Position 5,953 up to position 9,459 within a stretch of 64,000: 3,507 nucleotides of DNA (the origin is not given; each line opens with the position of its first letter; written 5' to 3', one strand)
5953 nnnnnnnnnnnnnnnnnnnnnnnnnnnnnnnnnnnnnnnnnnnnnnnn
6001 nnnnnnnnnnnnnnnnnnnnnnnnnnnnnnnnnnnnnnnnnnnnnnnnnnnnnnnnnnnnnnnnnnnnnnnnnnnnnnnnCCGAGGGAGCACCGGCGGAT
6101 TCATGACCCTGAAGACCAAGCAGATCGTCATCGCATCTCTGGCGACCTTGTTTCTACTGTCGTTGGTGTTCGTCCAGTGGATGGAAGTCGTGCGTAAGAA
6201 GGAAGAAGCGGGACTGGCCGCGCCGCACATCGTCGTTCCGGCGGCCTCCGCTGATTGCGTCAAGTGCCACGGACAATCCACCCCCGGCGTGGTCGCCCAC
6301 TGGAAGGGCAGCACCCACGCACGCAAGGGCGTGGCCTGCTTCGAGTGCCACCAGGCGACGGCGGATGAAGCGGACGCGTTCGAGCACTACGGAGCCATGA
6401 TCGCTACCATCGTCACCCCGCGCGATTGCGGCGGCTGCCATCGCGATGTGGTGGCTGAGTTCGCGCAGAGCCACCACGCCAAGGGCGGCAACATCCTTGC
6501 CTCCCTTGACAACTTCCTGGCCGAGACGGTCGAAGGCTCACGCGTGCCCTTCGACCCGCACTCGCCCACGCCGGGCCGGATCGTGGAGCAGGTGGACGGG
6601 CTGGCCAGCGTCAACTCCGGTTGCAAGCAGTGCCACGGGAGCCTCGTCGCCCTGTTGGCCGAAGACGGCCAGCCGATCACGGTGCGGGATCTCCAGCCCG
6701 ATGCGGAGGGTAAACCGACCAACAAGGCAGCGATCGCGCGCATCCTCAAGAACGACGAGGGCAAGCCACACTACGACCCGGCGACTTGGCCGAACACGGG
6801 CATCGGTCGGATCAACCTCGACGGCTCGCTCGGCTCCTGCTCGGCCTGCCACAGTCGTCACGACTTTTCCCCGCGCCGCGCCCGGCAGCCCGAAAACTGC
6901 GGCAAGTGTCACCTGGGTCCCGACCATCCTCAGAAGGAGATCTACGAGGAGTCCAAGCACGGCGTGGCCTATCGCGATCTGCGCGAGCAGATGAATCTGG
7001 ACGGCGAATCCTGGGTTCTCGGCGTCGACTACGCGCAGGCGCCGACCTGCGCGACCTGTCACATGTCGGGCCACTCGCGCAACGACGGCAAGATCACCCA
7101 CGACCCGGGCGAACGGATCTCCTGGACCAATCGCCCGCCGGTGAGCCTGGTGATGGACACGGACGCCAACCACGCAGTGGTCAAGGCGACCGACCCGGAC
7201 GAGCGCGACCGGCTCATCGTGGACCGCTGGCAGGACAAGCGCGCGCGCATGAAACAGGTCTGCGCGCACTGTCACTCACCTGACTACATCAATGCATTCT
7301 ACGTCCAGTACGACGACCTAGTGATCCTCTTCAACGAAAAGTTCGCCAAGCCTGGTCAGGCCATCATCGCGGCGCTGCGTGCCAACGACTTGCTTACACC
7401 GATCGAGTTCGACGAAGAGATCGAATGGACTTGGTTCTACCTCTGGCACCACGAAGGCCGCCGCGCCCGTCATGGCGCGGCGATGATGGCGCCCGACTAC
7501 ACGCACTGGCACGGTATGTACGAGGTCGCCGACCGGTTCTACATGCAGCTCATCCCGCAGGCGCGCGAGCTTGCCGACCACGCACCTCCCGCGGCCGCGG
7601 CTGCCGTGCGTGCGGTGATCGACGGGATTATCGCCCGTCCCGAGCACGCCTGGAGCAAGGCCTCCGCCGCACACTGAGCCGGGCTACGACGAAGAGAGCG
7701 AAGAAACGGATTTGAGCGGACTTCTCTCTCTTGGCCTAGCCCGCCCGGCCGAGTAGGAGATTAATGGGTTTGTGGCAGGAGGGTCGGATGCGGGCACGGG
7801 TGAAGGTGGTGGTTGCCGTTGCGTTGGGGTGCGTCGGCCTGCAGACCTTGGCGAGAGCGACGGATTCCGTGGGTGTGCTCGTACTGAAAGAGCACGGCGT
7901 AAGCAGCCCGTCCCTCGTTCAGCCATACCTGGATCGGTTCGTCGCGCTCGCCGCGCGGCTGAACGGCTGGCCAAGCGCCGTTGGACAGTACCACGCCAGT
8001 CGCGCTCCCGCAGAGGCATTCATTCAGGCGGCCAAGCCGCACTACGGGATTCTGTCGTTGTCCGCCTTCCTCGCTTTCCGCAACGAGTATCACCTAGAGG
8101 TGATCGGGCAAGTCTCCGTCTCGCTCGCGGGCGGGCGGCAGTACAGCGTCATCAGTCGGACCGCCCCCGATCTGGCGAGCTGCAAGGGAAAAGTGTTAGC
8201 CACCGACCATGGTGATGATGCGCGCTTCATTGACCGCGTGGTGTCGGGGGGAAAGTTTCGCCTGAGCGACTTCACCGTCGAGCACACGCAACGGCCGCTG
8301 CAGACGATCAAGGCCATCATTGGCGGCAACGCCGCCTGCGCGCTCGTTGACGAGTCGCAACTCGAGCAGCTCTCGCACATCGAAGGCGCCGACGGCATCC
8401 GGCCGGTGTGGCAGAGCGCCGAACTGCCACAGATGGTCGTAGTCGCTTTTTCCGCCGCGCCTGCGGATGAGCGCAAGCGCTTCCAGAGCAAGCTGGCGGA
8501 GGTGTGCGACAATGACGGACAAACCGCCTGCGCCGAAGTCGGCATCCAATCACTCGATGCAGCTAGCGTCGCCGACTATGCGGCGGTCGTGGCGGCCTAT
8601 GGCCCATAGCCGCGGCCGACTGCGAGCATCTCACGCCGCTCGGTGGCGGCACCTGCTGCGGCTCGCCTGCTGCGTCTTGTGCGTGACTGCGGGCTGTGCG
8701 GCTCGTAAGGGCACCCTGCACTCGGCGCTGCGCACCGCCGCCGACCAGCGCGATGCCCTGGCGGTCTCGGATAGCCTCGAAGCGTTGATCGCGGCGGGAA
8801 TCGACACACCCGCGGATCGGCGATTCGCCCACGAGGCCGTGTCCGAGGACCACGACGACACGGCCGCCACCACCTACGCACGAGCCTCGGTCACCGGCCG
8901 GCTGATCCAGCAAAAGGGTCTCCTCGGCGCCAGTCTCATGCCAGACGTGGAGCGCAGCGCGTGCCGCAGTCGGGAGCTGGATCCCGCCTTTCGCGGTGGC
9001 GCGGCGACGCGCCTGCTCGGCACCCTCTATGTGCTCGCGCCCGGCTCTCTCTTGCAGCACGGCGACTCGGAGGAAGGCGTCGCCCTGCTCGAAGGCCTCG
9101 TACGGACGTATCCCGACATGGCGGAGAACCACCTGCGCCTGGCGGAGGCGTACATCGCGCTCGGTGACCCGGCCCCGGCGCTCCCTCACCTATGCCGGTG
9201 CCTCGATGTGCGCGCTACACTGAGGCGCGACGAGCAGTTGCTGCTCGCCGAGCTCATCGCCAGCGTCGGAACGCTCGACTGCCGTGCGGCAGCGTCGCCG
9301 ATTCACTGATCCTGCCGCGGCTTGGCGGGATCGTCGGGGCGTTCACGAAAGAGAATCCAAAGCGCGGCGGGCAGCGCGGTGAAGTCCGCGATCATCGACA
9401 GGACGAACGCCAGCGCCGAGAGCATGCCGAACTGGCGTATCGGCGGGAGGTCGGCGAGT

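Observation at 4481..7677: Rieske/cytochrome b complex operon carrying a membrane-anchored octaheme (HAO/ONR-like) cytochrome c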

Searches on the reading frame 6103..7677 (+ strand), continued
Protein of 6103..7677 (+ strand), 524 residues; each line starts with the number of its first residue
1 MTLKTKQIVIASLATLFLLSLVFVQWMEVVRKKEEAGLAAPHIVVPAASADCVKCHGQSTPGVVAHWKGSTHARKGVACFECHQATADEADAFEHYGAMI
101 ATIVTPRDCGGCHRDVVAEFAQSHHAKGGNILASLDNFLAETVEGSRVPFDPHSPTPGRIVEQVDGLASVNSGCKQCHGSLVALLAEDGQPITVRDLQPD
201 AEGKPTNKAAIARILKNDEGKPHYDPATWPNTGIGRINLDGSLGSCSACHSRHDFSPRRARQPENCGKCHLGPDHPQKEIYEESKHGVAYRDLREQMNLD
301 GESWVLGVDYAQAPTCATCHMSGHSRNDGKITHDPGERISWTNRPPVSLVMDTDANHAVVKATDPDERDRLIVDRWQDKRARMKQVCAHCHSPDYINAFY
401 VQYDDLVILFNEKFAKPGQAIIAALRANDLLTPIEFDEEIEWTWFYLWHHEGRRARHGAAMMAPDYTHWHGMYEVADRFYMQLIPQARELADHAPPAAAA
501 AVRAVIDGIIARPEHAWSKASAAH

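Call 72: find_encoding_contigs(protein=P0191, flank=4000, max_places=2)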
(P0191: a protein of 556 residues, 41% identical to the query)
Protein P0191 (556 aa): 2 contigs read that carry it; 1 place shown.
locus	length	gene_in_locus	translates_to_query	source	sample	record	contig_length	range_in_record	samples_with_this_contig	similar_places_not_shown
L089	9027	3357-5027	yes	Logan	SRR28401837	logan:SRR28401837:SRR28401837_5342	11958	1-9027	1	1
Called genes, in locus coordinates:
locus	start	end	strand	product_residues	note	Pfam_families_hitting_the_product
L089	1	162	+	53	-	?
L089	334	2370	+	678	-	PF11845:Tll0287-like, PF00672:HAMP, PF01590:GAF, PF13185:GAF_2, PF13492:GAF_3 (weak), PF07730:HisKA_3, PF02518:HATPase_c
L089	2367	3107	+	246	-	PF00072:Response_reg, PF00196:GerE, PF04545:Sigma70_r4 (weak), PF08281:Sigma70_r4_2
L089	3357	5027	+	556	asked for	PF09699:Paired_CXXCH_1 (faint), PF13435:Cytochrome_C554 (faint), PF14522:Cytochrome_C7 (faint), PF13447:Multi-haem_cyto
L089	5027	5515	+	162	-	PF00355:Rieske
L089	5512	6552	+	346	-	PF00033:Cytochrome_B, PF13631:Cytochrom_B_N_2, PF00032:Cytochrom_B_C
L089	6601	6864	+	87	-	-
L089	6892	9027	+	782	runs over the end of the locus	PF04879:Molybdop_Fe4S4, PF00384:Molybdopterin, PF01568:Molydop_binding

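Call 73: find_encoding_contigs(protein=P0138, flank=4000, max_places=2)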
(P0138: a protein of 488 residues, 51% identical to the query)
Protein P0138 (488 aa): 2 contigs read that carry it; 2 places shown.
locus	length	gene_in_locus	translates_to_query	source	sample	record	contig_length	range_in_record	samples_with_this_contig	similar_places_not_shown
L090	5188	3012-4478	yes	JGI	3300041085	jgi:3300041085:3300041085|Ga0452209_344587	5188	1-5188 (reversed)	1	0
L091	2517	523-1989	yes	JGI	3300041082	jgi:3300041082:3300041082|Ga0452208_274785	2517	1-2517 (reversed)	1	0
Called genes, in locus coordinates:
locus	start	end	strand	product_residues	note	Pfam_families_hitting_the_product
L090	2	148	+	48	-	?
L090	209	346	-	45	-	-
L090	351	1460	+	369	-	-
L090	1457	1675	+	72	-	-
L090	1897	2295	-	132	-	-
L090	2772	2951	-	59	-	-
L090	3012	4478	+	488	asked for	PF13435:Cytochrome_C554 (faint), PF09699:Paired_CXXCH_1 (faint), PF14537:Cytochrom_c3_2 (faint), PF14522:Cytochrome_C7 (weak), PF13447:Multi-haem_cyto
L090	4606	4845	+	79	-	PF21476:PF0610-like_N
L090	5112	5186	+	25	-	?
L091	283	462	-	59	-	-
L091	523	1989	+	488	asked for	PF13435:Cytochrome_C554 (faint), PF09699:Paired_CXXCH_1 (faint), PF14537:Cytochrom_c3_2 (faint), PF14522:Cytochrome_C7 (weak), PF13447:Multi-haem_cyto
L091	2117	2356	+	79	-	PF21476:PF0610-like_N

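Call 76: search_protein_families(library=ncbifam, proteins=[L050:5851-6477:+], max_evalue=0.0001)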
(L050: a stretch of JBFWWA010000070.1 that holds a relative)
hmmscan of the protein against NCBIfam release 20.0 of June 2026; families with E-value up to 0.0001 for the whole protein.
L050:5851-6477:+ (208 aa): 2 families
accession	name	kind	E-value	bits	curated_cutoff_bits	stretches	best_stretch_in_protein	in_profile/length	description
TIGR03508.1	decahem_SO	subfamily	3.7e-06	26.6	192.2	0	94-178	71-156/258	DmsE family decaheme c-type cytochrome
TIGR01905.1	paired_CXXCH_1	subfamily_domain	4e-06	26.6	25.2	0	55-74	1-21/41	doubled CXXCH domain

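Call 80: list_cluster_members(proteins=[P0010, P0014, P0015, P0019, P0051, P0081, P0086, P0084, P0120, P0049])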
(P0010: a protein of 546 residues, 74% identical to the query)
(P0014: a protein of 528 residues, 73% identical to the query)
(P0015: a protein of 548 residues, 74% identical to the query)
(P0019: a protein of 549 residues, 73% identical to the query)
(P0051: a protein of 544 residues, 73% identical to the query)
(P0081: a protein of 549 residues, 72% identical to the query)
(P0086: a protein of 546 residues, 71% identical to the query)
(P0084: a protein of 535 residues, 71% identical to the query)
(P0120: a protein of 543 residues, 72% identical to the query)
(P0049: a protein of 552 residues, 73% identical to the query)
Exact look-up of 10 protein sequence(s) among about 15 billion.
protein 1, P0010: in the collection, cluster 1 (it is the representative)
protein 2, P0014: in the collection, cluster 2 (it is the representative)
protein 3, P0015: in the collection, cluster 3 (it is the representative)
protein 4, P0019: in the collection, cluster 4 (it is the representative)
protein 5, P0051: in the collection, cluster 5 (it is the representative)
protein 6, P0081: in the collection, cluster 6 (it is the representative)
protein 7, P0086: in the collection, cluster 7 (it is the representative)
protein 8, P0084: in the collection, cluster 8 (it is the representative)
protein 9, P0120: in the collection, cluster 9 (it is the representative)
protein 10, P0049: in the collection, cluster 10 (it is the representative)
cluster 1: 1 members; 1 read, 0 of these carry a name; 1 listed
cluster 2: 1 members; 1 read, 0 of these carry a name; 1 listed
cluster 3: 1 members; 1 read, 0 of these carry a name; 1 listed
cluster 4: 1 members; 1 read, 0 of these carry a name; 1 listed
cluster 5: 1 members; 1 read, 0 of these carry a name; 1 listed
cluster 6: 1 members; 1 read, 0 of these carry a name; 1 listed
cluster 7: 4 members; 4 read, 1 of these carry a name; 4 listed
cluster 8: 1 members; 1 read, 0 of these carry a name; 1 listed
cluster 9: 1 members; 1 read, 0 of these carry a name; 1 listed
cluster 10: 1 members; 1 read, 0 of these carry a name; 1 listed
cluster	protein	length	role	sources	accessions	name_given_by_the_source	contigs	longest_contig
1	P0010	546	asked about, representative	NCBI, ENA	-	-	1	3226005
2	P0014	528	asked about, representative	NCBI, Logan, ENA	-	-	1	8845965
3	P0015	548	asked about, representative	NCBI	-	-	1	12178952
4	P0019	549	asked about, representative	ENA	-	-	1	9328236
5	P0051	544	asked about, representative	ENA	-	-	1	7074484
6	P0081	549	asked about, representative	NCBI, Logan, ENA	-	-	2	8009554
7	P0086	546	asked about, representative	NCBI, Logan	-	-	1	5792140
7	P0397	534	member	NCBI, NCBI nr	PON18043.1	hydroxylamine oxidoreductase [Candidatus Entotheonella serta]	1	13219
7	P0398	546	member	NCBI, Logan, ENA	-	-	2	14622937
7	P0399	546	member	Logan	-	-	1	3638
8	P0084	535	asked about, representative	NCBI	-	-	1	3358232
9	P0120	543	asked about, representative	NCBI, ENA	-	-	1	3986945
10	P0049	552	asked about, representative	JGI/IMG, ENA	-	-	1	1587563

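Call 81: find_encoding_contigs(protein=P0134, flank=4000, max_places=1)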
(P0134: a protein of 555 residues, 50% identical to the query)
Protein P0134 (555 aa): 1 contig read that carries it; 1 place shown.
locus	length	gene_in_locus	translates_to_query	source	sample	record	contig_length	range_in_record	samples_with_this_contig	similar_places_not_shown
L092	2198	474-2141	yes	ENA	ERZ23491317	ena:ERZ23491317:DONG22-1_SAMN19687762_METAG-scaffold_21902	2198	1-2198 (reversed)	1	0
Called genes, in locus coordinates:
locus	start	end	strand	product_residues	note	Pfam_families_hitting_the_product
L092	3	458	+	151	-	?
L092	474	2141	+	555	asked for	PF13435:Cytochrome_C554 (faint), PF14522:Cytochrome_C7 (faint), PF13447:Multi-haem_cyto, PF22113:Mtrc-MtrF_II-IV_dom (weak)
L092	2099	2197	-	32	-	?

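Call 82: find_encoding_contigs(protein=P0140, flank=4000, max_places=1)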
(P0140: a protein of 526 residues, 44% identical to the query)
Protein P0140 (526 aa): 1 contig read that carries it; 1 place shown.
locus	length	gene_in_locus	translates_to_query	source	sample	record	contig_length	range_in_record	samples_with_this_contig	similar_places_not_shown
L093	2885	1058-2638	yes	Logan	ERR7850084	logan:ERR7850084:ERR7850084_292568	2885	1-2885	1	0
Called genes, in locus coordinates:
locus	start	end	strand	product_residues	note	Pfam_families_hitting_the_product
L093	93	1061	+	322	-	PF00033:Cytochrome_B, PF13631:Cytochrom_B_N_2, PF00032:Cytochrom_B_C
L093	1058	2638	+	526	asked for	PF13435:Cytochrome_C554 (faint), PF22113:Mtrc-MtrF_II-IV_dom (faint), PF09699:Paired_CXXCH_1 (faint), PF14522:Cytochrome_C7 (faint), PF13447:Multi-haem_cyto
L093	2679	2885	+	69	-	?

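Call 83: find_encoding_contigs(protein=P0145, flank=4000, max_places=1)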
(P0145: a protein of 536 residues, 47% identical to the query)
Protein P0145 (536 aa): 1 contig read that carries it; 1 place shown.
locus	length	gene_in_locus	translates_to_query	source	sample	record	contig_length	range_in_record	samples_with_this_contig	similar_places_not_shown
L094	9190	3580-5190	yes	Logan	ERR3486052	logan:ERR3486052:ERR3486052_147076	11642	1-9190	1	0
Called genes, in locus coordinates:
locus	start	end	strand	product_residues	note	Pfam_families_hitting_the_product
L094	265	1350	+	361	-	PF00248:Aldo_ket_red, PF13187:Fer4_9, PF13237:Fer4_10 (faint)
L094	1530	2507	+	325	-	PF00579:tRNA-synt_1b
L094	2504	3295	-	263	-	PF01904:DUF72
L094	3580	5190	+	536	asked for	PF13435:Cytochrome_C554 (faint), PF14537:Cytochrom_c3_2 (faint), PF22113:Mtrc-MtrF_II-IV_dom (faint), PF14522:Cytochrome_C7 (weak), PF13447:Multi-haem_cyto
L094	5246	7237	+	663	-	PF00999:Na_H_Exchanger, PF02254:TrkA_N, PF02080:TrkA_C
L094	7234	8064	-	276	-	PF01261:AP_endonuc_2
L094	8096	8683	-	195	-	-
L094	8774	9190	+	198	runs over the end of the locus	PF00475:IGPD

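Call 84: find_encoding_contigs(protein=P0149, flank=4000, max_places=1)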
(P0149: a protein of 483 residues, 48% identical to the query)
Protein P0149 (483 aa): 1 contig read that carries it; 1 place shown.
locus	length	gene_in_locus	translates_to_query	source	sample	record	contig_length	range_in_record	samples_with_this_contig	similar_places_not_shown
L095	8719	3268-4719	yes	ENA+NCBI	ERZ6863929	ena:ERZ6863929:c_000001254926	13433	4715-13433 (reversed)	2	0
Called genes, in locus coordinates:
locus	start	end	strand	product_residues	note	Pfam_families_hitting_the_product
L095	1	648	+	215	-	?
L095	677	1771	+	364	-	PF00111:Fer2, PF00970:FAD_binding_6, PF00175:NAD_binding_1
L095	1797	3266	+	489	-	PF13435:Cytochrome_C554 (faint), PF14537:Cytochrom_c3_2 (weak), PF14522:Cytochrome_C7 (weak), PF13447:Multi-haem_cyto, PF22113:Mtrc-MtrF_II-IV_dom (weak)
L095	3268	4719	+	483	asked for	PF13435:Cytochrome_C554 (faint), PF14522:Cytochrome_C7 (faint), PF14537:Cytochrom_c3_2 (faint), PF22113:Mtrc-MtrF_II-IV_dom (faint), PF13447:Multi-haem_cyto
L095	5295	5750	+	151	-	-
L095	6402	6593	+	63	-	PF00830:Ribosomal_L28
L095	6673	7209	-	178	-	PF09515:Thia_YuaJ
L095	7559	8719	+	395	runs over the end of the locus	PF01820:Dala_Dala_lig_N, PF02786:CPSase_L_D2 (weak), PF02222:ATP-grasp, PF07478:Dala_Dala_lig_C, PF13535:ATP-grasp_4 (faint)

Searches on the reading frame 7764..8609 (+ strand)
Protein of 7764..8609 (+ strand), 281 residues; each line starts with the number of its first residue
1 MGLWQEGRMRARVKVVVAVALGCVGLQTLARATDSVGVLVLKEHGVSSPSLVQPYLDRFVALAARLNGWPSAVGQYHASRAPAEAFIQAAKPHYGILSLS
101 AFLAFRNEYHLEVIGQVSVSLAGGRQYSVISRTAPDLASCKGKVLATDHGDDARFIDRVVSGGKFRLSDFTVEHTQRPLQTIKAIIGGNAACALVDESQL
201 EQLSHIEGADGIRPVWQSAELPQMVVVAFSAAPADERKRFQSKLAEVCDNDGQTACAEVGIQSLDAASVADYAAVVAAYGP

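Call 7: search_protein_families(library=pfam, proteins=[window:7764-8609:+], max_evalue=0.01)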
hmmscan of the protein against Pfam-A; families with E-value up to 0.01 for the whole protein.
window:7764-8609:+ (281 aa): 1 family
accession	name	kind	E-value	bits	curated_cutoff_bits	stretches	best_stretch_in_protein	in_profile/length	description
PF12974.12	Phosphonate-bd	-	4.4e-08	33.2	27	1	169-272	136-242/242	ABC transporter, phosphonate, periplasmic substrate-binding protein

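Call 8: search_protein_families(library=ncbifam, proteins=[window:7764-8609:+], max_evalue=0.01)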
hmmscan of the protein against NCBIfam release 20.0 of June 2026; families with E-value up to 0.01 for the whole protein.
window:7764-8609:+ (281 aa): 2 families
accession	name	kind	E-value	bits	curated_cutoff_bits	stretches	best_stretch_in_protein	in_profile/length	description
NF045601.2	BstB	equivalog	6e-26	91.2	350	1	64-277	42-262/267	sterol transporter periplasmic substrate-binding protein BstB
TIGR03431.1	PhnD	equivalog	0.0092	15.4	261.1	0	182-276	181-280/288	phosphonate ABC transporter substrate-binding protein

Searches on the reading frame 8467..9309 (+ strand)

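Call 7: search_protein_families(library=pfam, proteins=[window:8467-9309:+], max_evalue=0.01)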
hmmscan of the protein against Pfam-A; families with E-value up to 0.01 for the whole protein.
window:8467-9309:+ (280 aa): 7 families
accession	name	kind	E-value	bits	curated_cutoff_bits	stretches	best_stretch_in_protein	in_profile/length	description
PF14559.12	TPR_19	-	1.5e-06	28.8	25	1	195-238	1-44/68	Tetratricopeptide repeat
PF13428.12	TPR_14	-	0.00014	22.6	23.5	0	195-228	11-44/44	Tetratricopeptide repeat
PF13432.12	TPR_16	-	0.00037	21.3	32.7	1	194-239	6-51/65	Tetratricopeptide repeat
PF13174.12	TPR_6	-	0.001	20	26.3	0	195-217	10-32/33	Tetratricopeptide repeat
PF13424.12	TPR_12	-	0.002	18.7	30.1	0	214-249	40-75/77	Tetratricopeptide repeat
PF20225.4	DUF6584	-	0.0062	17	27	0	197-238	15-56/171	Family of unknown function (DUF6584)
PF07721.20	TPR_4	-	0.0084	17.1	27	0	222-242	4-24/26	Tetratricopeptide repeat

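Call 8: search_protein_families(library=ncbifam, proteins=[window:8467-9309:+], max_evalue=0.01)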
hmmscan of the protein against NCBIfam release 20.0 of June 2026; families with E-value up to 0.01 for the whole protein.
window:8467-9309:+ (280 aa): 3 families
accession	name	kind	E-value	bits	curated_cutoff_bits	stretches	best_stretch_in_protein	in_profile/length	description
NF045602.2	BstC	equivalog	1.9e-10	40.7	350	1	64-231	48-207/250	sterol transporter outer membrane protein BstC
NF052415.1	T3SS_chap_SctY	equivalog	8.5e-05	23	70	1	195-260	16-81/106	type III secretion apparatus assembly chaperone SctY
NF040959.1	MamA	equivalog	0.0015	18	200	1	194-246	46-98/204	magnetosome protein MamA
